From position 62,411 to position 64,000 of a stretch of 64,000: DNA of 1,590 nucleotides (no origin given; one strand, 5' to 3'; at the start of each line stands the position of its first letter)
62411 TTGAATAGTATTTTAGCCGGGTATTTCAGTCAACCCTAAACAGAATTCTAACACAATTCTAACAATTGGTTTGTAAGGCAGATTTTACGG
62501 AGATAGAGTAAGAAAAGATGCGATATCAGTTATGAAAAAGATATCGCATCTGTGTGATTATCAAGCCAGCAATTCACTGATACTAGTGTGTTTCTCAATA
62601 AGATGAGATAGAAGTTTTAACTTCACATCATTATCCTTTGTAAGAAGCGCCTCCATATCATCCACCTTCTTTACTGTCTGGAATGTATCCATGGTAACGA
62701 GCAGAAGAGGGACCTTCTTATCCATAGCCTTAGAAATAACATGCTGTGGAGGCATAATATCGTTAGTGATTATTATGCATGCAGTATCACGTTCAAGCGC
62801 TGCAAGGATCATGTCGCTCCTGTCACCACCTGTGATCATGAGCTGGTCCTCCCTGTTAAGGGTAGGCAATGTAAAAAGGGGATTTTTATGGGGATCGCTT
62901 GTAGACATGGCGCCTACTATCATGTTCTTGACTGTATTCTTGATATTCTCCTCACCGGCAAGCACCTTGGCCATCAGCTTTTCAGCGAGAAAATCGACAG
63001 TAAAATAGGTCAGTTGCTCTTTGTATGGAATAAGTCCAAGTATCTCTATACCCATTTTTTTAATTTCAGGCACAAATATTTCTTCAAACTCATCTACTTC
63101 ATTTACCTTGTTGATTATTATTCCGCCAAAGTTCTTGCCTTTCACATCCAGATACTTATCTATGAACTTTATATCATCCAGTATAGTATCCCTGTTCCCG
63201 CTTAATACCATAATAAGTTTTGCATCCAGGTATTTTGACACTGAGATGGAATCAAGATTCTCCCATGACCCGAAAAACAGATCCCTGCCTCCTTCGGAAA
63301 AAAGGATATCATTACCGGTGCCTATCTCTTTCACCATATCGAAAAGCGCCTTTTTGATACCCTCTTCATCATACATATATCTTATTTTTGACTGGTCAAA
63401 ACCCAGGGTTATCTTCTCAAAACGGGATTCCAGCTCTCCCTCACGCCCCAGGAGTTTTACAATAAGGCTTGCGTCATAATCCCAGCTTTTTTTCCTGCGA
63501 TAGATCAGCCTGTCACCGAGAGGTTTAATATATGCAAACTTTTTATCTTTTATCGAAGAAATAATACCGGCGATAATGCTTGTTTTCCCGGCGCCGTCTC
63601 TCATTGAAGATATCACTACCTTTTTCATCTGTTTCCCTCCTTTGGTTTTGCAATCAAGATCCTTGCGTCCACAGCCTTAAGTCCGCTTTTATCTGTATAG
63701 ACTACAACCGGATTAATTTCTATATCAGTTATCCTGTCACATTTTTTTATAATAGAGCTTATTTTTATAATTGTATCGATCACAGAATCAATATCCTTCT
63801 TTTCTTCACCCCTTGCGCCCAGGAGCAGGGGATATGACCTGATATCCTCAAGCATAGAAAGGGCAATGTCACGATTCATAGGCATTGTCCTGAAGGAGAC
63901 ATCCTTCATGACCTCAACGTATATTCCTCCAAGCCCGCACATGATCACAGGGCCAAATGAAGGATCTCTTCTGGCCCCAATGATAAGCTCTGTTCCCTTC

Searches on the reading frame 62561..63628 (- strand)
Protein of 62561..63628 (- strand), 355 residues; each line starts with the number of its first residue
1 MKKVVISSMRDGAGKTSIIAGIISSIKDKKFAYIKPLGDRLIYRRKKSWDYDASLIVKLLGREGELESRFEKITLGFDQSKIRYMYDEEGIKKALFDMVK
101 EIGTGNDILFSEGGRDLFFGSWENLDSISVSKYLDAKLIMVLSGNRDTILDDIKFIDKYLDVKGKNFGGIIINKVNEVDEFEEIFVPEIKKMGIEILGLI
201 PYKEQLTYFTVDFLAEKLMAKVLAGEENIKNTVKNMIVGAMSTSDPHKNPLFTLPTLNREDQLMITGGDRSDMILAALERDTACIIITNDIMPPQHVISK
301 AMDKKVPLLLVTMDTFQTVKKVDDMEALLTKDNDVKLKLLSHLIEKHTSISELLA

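Call 7: search_protein_families(library=pfam, proteins=[window:62561-63628:-], max_evalue=0.001)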
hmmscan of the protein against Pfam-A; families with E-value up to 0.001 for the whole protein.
window:62561-63628:- (355 aa): 4 families
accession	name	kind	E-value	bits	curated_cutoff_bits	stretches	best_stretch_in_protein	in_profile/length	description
PF07085.17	DRTGG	-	5.5e-23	81.2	25.2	1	214-324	2-104/105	DRTGG domain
PF13500.12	AAA_26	-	2.3e-13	50.9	27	1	3-207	2-195/198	AAA domain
PF02603.21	Hpr_kinase_N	-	1.6e-05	25.3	24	1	270-322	69-121/125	HPr Serine kinase N terminus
PF01656.29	CbiA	-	0.00034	21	25.4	0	5-206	2-115/125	CobQ/CobB/MinD/ParA nucleotide binding domain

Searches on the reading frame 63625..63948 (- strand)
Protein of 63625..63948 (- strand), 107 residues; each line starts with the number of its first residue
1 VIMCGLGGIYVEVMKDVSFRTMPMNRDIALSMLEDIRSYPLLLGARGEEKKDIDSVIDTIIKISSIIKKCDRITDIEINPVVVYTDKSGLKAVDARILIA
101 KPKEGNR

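Call 7: search_protein_families(library=pfam, proteins=[window:63625-63948:-], max_evalue=0.001)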
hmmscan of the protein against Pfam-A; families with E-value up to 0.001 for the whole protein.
window:63625-63948:- (107 aa): 1 family
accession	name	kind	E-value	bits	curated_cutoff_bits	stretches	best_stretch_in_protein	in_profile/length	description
PF13549.11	ATP-grasp_5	-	5.5e-28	98.3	27.6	1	1-99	125-221/221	ATP-grasp domain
